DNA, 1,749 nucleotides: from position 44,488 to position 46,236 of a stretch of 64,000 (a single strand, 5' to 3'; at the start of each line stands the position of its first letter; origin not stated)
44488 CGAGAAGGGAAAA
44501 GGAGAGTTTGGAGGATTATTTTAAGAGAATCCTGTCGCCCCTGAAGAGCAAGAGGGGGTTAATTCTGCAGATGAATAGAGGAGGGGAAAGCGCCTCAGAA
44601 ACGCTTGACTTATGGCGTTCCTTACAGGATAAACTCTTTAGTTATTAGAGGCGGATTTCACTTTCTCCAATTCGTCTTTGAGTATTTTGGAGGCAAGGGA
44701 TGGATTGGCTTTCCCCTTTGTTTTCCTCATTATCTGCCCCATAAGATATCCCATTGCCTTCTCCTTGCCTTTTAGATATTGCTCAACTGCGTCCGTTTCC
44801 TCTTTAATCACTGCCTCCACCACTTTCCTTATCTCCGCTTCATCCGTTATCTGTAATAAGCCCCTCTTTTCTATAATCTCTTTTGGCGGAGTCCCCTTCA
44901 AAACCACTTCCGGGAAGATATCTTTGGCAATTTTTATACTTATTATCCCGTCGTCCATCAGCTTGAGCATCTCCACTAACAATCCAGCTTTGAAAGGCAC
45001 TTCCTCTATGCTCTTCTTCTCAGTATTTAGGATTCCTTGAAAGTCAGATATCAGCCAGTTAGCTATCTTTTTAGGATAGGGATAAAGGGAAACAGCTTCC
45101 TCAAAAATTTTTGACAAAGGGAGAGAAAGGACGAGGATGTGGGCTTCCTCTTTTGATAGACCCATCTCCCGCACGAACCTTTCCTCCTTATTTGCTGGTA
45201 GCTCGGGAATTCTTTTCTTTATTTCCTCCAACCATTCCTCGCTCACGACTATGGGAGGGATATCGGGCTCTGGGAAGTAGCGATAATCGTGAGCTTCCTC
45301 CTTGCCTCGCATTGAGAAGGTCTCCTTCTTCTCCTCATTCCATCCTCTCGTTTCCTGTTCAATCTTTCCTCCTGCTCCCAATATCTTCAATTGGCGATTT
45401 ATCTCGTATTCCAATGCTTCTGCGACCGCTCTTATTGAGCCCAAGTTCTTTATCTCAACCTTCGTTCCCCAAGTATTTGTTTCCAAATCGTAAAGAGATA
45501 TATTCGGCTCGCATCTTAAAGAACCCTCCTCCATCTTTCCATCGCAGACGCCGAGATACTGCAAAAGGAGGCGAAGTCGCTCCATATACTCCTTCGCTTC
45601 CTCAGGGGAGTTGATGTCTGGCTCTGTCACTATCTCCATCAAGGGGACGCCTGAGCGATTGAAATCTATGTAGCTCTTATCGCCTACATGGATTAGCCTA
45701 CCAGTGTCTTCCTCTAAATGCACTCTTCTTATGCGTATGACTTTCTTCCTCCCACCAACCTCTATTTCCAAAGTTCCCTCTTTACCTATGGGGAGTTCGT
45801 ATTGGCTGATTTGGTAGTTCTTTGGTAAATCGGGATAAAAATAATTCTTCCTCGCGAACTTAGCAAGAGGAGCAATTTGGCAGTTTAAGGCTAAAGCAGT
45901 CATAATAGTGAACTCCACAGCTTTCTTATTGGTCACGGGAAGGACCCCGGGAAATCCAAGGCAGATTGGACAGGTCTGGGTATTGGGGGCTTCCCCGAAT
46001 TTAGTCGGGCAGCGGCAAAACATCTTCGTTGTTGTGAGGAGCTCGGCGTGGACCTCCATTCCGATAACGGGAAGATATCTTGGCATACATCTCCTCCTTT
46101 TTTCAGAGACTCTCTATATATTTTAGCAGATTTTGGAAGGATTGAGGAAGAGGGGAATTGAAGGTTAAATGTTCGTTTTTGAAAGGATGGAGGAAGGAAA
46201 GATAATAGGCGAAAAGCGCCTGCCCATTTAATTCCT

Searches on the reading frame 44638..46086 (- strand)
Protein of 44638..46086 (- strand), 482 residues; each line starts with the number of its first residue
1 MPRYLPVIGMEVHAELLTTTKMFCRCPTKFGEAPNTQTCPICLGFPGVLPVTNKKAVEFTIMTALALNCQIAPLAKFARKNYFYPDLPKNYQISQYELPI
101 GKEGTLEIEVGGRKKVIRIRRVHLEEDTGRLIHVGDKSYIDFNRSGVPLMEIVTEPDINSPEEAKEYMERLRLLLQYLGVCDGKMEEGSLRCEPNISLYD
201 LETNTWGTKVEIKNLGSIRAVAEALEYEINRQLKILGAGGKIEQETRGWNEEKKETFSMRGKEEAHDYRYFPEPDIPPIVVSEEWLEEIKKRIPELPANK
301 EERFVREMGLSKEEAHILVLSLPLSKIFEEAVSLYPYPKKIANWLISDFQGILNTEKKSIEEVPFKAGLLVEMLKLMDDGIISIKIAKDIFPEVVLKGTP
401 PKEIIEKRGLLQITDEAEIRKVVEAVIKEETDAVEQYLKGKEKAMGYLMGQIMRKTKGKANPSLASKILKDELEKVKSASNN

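Call 31: search_protein_families(library=pfam, proteins=[window:44638-46086:-], max_evalue=1e-8)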
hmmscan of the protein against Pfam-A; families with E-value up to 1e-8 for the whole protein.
window:44638-46086:- (482 aa): 2 families
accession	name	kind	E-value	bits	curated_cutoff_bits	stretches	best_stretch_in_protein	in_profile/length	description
PF02934.20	GatB_N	-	6.8e-122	406.4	23.4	1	7-287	2-277/277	GatB/GatE catalytic domain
PF02637.23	GatB_Yqey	-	1.7e-49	167.9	27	1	327-473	2-148/148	GatB domain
